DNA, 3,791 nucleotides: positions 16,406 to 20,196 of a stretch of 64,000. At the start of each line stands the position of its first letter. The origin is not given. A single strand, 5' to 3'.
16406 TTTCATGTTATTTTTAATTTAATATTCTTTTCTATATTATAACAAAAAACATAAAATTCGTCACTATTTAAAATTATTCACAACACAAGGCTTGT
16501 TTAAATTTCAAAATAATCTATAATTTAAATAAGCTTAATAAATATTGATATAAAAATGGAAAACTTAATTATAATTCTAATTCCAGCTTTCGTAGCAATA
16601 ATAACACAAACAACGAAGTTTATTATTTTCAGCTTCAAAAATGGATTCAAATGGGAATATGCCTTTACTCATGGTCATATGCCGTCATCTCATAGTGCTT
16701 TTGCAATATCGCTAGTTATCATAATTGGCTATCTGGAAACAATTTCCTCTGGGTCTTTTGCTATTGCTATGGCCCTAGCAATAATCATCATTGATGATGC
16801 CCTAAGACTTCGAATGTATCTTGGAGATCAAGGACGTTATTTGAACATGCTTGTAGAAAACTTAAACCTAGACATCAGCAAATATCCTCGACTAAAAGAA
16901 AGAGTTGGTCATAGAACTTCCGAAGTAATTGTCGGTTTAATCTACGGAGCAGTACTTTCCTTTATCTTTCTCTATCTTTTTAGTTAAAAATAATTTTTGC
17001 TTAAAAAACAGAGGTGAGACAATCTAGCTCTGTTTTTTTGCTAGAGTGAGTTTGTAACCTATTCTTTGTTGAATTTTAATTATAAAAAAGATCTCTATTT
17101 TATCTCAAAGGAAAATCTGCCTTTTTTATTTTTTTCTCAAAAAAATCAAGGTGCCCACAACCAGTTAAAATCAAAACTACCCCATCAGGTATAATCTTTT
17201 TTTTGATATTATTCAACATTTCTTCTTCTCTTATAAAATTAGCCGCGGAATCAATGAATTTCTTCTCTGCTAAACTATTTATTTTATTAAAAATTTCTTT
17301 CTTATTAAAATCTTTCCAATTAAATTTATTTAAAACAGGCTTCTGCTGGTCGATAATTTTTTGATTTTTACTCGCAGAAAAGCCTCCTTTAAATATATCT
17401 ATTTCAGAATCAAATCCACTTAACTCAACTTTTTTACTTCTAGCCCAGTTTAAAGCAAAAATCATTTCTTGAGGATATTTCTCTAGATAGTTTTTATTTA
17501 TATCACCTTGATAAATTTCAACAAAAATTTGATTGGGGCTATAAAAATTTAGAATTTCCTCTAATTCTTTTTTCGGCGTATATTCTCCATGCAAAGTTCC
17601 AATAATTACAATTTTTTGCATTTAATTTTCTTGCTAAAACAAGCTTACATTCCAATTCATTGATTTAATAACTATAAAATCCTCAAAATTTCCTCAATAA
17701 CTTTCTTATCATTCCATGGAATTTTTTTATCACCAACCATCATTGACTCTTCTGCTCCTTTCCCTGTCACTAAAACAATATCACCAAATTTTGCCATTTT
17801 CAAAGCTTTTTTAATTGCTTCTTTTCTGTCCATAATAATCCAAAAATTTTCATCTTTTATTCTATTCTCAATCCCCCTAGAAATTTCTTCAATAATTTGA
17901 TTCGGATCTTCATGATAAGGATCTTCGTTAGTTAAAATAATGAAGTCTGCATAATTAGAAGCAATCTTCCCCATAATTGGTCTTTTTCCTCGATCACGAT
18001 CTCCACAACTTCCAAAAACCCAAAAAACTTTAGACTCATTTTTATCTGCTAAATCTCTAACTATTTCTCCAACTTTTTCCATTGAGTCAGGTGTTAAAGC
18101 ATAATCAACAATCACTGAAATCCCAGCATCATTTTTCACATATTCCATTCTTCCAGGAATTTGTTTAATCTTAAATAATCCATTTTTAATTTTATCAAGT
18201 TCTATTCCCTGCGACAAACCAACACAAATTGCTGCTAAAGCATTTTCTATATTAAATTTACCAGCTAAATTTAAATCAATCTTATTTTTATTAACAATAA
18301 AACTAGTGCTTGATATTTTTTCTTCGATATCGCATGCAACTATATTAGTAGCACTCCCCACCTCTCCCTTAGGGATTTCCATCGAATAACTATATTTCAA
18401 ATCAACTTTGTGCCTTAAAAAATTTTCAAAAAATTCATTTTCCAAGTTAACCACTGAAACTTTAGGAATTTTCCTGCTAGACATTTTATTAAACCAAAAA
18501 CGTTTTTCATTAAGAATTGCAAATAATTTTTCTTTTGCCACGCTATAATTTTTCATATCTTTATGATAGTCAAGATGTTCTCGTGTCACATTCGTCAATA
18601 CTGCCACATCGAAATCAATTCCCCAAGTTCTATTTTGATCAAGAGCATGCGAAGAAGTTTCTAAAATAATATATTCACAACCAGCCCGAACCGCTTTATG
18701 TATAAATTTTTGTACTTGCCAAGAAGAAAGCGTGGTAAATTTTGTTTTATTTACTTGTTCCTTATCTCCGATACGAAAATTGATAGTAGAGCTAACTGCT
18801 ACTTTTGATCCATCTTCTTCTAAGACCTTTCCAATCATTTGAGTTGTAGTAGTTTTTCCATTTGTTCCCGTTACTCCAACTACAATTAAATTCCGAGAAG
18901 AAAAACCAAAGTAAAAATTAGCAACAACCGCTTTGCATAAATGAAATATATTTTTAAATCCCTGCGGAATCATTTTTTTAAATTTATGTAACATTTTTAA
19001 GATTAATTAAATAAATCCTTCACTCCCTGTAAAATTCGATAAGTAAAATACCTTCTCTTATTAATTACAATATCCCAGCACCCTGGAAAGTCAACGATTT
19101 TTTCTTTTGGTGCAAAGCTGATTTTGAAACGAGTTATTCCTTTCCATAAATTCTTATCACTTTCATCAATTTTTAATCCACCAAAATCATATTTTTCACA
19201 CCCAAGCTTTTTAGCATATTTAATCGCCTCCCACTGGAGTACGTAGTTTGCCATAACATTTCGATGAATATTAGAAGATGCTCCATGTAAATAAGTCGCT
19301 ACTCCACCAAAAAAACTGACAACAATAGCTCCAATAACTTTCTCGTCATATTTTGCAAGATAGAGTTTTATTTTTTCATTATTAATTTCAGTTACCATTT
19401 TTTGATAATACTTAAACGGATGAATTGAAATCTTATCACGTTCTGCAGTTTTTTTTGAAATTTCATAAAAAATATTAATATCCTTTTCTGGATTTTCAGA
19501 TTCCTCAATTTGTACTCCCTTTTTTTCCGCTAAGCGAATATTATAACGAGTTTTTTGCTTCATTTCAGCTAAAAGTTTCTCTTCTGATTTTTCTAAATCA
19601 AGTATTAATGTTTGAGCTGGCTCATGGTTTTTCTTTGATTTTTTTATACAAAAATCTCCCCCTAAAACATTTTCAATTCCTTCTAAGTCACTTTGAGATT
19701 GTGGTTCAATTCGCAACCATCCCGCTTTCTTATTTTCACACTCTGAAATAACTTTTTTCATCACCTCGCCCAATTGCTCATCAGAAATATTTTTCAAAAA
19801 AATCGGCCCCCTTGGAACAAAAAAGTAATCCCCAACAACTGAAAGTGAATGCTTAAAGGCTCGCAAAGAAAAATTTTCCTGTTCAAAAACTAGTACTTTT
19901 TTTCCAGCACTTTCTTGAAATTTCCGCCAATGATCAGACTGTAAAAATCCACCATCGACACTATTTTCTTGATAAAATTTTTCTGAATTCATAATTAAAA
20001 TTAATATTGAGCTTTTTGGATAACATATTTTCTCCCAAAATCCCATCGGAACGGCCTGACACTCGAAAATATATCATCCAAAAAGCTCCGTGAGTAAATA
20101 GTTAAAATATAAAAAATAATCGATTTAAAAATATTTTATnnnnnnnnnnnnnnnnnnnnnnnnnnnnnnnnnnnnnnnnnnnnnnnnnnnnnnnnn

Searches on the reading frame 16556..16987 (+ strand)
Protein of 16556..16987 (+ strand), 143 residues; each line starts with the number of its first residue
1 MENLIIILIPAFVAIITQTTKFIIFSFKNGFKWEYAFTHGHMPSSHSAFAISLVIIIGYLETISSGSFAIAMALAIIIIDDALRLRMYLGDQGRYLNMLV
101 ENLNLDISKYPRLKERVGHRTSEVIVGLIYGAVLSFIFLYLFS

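Call 60: search_protein_families(library=pfam, proteins=[window:16556-16987:+], max_evalue=0.001)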
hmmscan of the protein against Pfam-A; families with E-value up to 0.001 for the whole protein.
window:16556-16987:+ (143 aa): 1 family
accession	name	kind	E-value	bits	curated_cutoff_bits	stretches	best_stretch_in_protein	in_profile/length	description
PF02681.20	DUF212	-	9.6e-30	103.8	26.5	1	7-133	6-125/126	Divergent PAP2 family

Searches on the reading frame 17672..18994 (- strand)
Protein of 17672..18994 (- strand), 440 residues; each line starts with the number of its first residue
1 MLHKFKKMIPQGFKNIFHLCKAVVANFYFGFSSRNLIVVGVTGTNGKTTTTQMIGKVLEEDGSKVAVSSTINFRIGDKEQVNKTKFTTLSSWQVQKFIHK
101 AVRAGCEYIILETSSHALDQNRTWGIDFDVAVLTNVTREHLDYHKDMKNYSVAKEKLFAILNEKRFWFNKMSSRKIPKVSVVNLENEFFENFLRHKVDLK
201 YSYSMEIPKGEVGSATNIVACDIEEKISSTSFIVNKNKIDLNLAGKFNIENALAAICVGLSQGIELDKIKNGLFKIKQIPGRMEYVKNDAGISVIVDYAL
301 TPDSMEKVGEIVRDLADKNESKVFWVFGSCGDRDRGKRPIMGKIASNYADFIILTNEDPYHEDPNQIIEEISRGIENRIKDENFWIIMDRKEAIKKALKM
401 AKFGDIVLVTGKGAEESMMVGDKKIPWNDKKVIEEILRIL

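Call 60: search_protein_families(library=pfam, proteins=[window:17672-18994:-], max_evalue=0.001)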
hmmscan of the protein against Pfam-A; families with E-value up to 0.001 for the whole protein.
window:17672-18994:- (440 aa): 4 families
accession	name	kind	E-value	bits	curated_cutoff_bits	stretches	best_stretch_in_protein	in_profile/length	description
PF08245.18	Mur_ligase_M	-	3.6e-45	154.8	24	1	41-258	1-199/200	Mur ligase middle domain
PF02875.26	Mur_ligase_C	-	6.7e-31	108.2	28.4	1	281-413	1-127/127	Mur ligase, glutamate ligase domain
PF00448.28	SRP54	-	3e-05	24.2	22.7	1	36-83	4-50/196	SRP54-type protein, GTPase domain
PF10553.14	MSV199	-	0.00094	19.9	22.4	0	326-399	40-112/132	MSV199 domain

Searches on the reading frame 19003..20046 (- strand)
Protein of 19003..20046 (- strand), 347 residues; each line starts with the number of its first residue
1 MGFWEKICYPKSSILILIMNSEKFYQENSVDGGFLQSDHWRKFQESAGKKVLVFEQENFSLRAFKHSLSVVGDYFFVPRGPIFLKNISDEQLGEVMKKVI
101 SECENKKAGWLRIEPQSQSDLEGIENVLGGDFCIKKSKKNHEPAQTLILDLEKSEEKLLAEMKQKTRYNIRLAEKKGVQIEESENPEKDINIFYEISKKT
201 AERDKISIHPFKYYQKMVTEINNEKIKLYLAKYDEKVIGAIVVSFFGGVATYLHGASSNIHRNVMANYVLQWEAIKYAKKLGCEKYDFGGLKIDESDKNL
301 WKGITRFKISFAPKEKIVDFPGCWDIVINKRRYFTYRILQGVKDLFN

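Call 60: search_protein_families(library=pfam, proteins=[window:19003-20046:-], max_evalue=0.001)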
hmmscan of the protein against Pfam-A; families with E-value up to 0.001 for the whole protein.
window:19003-20046:- (347 aa): 2 families
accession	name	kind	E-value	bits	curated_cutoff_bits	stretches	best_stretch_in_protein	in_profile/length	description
PF02388.22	FemAB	-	3.2e-36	125.5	24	2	138-234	145-239/406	FemAB family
PF13480.13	Acetyltransf_6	-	3.9e-13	50.2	22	1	164-290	5-136/143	Acetyltransferase (GNAT) domain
